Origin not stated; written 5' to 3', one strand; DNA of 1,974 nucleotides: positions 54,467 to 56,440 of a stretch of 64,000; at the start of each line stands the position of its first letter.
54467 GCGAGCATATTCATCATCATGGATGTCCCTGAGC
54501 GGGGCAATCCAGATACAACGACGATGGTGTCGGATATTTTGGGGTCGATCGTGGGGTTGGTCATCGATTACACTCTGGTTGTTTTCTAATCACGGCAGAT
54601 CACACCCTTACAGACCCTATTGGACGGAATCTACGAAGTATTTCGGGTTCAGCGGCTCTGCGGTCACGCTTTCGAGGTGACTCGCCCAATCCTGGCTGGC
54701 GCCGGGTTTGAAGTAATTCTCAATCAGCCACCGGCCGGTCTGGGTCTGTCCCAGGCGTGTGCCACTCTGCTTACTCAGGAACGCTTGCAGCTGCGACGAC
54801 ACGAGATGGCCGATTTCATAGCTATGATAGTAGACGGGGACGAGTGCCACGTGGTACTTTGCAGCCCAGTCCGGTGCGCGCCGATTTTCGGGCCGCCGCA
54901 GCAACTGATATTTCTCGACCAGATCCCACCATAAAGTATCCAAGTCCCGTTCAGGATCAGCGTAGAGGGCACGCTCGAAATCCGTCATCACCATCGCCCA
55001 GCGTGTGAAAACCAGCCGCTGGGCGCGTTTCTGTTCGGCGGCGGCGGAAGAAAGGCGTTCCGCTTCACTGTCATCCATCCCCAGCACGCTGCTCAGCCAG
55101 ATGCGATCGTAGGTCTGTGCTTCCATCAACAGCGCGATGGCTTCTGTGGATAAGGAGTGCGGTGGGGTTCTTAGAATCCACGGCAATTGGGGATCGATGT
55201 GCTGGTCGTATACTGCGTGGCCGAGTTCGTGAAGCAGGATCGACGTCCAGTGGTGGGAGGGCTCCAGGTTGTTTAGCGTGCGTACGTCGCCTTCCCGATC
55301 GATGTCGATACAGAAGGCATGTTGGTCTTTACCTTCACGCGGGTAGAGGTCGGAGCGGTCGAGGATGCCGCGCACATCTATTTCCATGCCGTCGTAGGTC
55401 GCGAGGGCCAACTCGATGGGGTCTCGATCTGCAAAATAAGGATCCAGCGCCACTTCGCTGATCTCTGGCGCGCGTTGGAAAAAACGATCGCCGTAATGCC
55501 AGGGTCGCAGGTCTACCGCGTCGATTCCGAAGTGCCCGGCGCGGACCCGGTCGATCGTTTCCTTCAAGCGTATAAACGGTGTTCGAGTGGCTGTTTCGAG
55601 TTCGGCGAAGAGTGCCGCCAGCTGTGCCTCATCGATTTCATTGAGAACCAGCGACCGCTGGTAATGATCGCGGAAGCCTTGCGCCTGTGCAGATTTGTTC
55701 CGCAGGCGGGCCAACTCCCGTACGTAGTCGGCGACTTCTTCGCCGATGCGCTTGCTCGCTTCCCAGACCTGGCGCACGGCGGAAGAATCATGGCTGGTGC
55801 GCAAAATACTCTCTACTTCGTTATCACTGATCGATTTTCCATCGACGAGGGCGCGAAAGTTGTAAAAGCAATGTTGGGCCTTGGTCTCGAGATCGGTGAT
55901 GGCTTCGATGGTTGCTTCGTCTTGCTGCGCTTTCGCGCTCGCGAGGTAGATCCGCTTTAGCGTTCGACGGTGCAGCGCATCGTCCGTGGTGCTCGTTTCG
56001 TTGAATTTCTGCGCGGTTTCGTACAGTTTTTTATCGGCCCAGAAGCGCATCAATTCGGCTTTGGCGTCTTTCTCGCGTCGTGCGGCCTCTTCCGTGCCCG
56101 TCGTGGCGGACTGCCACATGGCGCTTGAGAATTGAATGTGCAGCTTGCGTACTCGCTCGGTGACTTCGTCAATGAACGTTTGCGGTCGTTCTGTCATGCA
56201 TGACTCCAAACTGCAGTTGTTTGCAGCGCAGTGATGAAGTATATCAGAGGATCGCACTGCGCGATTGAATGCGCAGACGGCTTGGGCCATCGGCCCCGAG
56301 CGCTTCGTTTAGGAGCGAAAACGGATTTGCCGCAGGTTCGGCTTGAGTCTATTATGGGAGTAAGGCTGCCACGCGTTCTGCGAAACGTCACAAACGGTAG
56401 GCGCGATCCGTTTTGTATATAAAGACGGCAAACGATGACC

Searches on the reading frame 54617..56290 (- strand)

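Call 110: search_protein_families(library=pfam, proteins=[window:54617-56290:-], max_evalue=0.00001)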
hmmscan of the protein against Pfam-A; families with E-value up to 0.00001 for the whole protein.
window:54617-56290:- (557 aa): 3 families
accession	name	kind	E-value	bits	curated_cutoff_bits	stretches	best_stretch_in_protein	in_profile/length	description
PF01401.24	Peptidase_M2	-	3.4e-21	75.9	23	2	36-211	7-183/581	Angiotensin-converting enzyme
PF01432.26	Peptidase_M3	-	2.9e-14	53.7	27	1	314-555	190-454/457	Peptidase family M3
PF02074.21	Peptidase_M32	-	1.3e-06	27.7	25.1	0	321-369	225-274/489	Carboxypeptidase Taq (M32) metallopeptidase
